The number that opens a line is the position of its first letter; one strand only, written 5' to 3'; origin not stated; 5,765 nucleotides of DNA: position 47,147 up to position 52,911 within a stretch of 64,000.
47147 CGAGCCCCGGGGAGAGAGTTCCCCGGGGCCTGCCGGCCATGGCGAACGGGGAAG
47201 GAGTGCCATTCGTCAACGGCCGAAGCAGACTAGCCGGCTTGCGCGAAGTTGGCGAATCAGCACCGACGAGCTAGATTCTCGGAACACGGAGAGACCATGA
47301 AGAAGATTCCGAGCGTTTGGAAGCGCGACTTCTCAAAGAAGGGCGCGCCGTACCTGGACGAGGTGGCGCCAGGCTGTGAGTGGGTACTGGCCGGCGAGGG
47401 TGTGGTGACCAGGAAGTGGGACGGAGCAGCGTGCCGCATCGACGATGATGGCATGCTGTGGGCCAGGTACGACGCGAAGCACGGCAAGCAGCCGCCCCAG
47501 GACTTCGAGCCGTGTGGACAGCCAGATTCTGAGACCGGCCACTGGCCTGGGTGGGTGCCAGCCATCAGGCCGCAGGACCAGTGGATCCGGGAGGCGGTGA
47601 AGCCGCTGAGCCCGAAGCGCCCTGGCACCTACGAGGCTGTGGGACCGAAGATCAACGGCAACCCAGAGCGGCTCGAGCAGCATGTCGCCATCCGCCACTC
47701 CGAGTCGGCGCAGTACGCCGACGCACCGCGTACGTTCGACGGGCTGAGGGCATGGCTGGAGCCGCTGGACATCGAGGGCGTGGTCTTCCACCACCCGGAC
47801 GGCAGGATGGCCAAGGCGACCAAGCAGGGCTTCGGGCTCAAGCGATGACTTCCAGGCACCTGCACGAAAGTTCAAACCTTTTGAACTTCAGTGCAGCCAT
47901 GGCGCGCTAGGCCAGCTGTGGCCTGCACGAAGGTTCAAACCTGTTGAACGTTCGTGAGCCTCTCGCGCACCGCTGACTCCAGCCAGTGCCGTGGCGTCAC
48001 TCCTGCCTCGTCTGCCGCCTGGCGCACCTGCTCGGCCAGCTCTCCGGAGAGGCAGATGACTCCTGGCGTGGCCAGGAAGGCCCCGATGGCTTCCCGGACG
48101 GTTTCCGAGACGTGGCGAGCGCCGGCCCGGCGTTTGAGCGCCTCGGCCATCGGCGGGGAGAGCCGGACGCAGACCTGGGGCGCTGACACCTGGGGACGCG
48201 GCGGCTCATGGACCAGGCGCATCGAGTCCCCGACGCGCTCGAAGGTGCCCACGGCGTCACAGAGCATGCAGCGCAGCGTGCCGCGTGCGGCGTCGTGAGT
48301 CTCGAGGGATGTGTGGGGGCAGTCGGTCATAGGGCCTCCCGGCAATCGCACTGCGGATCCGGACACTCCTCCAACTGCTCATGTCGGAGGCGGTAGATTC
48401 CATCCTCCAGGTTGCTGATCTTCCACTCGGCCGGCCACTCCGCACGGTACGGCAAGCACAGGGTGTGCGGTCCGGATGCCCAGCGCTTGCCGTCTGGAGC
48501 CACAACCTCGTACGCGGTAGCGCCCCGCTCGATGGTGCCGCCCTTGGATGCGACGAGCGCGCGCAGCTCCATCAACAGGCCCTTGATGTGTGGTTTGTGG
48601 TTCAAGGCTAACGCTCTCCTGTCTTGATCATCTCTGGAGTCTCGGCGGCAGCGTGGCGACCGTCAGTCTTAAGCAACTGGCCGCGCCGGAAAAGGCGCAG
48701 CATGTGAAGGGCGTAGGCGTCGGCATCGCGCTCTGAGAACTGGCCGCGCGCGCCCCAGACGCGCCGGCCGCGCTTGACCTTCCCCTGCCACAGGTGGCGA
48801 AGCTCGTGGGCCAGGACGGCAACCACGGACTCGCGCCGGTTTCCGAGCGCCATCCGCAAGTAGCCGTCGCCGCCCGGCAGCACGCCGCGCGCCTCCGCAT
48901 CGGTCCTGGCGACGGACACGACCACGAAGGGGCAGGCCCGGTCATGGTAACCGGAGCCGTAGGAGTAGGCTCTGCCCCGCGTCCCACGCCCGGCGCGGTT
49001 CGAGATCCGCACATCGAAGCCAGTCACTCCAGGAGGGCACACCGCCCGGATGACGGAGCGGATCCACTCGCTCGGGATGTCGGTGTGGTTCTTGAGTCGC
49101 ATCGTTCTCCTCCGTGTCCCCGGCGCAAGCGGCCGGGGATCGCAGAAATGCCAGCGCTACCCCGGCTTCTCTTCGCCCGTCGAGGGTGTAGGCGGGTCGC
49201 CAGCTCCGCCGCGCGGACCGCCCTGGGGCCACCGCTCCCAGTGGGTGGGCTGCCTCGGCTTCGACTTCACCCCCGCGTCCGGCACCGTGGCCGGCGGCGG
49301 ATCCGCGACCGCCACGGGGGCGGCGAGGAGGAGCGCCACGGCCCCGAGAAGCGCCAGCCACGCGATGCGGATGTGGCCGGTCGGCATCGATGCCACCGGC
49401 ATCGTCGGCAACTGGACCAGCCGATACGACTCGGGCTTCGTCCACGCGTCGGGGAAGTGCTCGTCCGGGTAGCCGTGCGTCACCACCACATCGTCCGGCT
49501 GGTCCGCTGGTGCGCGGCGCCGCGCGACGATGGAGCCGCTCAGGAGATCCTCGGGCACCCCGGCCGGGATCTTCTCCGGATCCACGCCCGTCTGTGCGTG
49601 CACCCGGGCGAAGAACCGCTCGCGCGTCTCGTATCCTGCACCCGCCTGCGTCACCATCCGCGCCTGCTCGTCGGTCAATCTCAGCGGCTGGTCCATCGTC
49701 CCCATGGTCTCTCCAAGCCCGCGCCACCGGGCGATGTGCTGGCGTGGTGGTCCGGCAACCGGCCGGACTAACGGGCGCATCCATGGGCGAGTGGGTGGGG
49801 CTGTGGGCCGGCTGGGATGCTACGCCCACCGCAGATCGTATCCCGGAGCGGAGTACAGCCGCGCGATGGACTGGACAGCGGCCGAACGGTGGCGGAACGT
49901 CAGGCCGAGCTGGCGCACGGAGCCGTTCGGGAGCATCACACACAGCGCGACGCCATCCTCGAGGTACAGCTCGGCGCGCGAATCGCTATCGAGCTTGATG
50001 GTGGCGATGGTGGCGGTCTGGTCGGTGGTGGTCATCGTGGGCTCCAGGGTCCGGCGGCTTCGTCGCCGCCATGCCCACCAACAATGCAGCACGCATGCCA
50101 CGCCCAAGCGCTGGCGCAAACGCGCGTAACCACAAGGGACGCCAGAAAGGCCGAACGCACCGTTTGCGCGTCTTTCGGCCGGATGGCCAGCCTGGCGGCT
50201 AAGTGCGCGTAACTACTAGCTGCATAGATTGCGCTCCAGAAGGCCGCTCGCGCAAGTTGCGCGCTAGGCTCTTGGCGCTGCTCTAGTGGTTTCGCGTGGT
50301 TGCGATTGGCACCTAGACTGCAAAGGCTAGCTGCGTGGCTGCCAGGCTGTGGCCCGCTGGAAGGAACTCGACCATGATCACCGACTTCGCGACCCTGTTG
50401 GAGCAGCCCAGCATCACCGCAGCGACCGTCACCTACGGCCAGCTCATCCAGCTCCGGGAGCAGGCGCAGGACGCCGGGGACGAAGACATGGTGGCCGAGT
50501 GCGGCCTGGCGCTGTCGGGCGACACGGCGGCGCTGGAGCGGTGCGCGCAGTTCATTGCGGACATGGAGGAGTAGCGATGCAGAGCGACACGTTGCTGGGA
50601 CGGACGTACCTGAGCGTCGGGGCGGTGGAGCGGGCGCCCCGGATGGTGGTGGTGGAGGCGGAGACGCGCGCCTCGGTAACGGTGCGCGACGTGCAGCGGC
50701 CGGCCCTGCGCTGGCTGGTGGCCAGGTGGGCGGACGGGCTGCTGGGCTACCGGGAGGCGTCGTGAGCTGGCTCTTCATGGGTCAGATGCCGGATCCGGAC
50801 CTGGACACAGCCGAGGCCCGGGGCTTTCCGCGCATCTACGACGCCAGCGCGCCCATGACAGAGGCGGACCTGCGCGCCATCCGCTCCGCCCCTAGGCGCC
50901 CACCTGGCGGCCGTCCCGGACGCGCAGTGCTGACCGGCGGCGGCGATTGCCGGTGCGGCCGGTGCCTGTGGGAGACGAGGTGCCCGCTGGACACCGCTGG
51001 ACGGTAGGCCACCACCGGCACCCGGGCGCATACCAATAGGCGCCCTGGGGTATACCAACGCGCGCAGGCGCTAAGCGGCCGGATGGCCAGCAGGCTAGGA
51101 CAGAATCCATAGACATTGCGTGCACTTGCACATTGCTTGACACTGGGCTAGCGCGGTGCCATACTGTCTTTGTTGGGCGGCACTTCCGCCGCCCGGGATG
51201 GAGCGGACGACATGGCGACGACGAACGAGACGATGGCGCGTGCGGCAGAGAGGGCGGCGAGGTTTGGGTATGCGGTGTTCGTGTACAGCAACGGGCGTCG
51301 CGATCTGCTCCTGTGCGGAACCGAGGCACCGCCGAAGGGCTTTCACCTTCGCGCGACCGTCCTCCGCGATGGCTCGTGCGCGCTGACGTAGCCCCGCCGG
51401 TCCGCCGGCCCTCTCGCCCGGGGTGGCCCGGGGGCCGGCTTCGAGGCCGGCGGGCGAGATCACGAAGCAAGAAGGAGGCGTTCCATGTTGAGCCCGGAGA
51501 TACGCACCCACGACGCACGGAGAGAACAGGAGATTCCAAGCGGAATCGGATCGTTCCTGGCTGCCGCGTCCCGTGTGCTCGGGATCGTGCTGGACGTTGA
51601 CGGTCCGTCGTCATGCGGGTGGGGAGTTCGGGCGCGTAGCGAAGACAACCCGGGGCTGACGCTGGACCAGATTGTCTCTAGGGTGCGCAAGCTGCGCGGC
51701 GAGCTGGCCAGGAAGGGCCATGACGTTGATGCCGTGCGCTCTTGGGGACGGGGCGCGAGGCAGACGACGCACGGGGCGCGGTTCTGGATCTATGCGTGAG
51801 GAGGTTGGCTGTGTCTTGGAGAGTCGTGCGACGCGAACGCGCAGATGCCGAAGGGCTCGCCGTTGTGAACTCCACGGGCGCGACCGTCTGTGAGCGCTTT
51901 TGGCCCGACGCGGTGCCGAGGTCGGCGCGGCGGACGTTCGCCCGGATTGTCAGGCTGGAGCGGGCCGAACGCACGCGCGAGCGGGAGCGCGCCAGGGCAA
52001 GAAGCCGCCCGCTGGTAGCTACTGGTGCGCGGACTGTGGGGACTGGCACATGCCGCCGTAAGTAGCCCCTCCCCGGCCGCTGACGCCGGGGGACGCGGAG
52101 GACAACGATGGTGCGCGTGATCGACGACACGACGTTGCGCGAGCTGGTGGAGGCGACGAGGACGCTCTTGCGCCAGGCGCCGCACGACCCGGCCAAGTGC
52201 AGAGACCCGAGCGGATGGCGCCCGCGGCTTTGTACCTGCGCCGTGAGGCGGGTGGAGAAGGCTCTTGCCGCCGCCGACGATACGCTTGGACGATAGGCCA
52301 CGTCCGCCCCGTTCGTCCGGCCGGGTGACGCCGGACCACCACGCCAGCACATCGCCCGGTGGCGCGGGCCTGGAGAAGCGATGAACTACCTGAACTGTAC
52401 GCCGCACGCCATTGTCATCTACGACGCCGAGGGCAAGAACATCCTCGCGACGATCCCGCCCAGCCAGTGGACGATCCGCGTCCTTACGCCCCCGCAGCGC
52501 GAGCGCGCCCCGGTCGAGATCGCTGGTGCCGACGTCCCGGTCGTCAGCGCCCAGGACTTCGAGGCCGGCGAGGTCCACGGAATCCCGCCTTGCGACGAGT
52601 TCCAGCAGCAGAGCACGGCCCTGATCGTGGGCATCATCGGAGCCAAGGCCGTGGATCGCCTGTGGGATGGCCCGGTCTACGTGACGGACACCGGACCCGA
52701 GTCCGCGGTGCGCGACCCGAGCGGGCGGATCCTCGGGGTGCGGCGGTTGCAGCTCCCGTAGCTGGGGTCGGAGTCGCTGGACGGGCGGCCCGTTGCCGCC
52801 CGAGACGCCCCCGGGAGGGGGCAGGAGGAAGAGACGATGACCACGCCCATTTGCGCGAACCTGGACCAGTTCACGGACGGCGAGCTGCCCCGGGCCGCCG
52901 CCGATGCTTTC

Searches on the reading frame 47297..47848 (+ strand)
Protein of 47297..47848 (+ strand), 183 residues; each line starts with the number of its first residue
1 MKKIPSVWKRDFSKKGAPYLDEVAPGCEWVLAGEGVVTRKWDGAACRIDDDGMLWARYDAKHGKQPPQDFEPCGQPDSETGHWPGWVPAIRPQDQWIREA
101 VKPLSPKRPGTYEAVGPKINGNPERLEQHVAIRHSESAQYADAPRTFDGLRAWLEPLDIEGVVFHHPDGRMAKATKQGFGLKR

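Call 48: search_protein_families(library=pfam, max_evalue=0.001, proteins=[window:47297-47848:+])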
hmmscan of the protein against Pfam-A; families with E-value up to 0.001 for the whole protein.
window:47297-47848:+ (183 aa): 1 family
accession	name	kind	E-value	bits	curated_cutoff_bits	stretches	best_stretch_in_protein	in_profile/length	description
PF17720.7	RLIG1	-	1.9e-08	34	25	0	102-182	184-272/324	RNA ligase 1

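Call 49: search_protein_families(library=phrogs, max_evalue=0.001, proteins=[window:47297-47848:+])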
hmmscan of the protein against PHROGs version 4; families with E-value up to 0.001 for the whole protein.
window:47297-47848:+ (183 aa): 1 family
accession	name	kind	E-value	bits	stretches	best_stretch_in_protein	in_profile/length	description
phrog_14301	-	DNA, RNA and nucleotide metabolism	6.5e-62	209.7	1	1-183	1-186/186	RNA ligase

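Call 50: search_dna_similar(query=window:47297-47848:+, collection=phages, mode=protein, max_rows=12)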
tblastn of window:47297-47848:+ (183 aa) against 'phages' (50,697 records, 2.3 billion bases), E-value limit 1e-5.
Records with a match: 25; places in all: 25; records where one place covers at least 80% of the query: 25.
Best place of each record, by identity: <60% 25.
By first word of the organism name: Mycobacterium 14; Ralstonia 5; Cellulophaga 2; Burkholderia 1; uncultured 1; Bacteriophage 1; Nocardia 1.
By host as written in the record: Mycobacterium smegmatis mc2 155 8; Mycobacterium smegmatis mc2155 3; Ralstonia solanacearum 3; Mycobacterium smegmatic mc2 155 2; Ralstonia pseudosolanacearum 2; - 2; Cellulophaga baltica #10 2; Mycobacterium smegmatis mc#155 1; and 2 more.
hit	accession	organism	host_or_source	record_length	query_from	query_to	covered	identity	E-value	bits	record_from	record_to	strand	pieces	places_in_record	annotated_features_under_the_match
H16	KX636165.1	Mycobacterium phage Gengar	Mycobacterium smegmatis mc2 155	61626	1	183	100%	49.2%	5e-46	166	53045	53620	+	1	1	RNA ligase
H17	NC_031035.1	Mycobacterium phage Gengar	Mycobacterium smegmatis mc2 155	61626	1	183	100%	49.2%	5e-46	166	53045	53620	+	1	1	RNA ligase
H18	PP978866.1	Mycobacterium phage Agent47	Mycobacterium smegmatis mc2155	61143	1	183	100%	49.2%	8e-45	163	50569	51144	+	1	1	76: RNA ligase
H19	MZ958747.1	Mycobacterium phage InvictusManeo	Mycobacterium smegmatis mc#155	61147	1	183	100%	49.2%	8e-45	163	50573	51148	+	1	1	74: RNA ligase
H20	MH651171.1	Mycobacterium phage Collard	Mycobacterium smegmatic mc2 155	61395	1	183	100%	49.0%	2e-45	164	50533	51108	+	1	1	74: RNA ligase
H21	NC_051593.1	Mycobacterium phage Collard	Mycobacterium smegmatic mc2 155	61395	1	183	100%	49.0%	2e-45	164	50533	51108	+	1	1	74: RNA ligase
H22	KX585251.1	Mycobacterium phage Waterfoul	Mycobacterium smegmatis mc2 155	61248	1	183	100%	48.7%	1e-45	165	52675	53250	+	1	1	hypothetical protein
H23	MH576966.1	Mycobacterium phage Thyatira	Mycobacterium smegmatis mc2155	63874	1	183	100%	48.7%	1e-45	165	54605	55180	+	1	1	79: RNA ligase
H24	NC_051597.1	Mycobacterium phage Thyatira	Mycobacterium smegmatis mc2155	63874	1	183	100%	48.7%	1e-45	165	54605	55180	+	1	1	79: RNA ligase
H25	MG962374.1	Mycobacterium phage Paola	Mycobacterium smegmatis mc2 155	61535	1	183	100%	48.7%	1e-45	165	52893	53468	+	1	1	78: RNA ligase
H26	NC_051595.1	Mycobacterium phage Paola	Mycobacterium smegmatis mc2 155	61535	1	183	100%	48.7%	1e-45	165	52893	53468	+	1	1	78: RNA ligase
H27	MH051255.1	Mycobacterium phage Leston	Mycobacterium smegmatis mc2 155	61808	1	183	100%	48.7%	1e-45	165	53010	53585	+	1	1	78: hypothetical protein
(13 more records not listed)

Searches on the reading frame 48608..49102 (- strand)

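Call 48: search_protein_families(library=pfam, max_evalue=0.001, proteins=[window:48608-49102:-])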
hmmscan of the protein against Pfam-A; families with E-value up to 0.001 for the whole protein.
window:48608-49102:- (164 aa): 1 family
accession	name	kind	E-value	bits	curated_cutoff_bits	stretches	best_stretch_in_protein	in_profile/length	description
PF20573.4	DUF6782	-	3.3e-05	23.7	27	1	68-107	65-104/241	Putative metallopeptidase family (DUF6782)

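Call 49: search_protein_families(library=phrogs, max_evalue=0.001, proteins=[window:48608-49102:-])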
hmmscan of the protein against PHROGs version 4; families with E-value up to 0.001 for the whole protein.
window:48608-49102:- (164 aa): 0 families

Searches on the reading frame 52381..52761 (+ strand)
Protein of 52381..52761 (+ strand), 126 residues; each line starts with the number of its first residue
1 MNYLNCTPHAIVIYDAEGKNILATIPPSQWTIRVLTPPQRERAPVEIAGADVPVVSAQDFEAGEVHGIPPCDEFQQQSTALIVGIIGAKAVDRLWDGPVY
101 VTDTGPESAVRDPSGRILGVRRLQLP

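Call 48: search_protein_families(library=pfam, max_evalue=0.001, proteins=[window:52381-52761:+])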
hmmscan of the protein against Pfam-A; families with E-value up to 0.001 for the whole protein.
window:52381-52761:+ (126 aa): 0 families

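Call 49: search_protein_families(library=phrogs, max_evalue=0.001, proteins=[window:52381-52761:+])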
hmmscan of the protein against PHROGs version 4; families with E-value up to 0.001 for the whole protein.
window:52381-52761:+ (126 aa): 2 families
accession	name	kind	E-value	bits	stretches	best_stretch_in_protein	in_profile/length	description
phrog_30542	-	unknown function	2.1e-15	57.7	1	2-123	128-234/237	-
phrog_21731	-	unknown function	1.2e-05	25.5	1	2-121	97-203/329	-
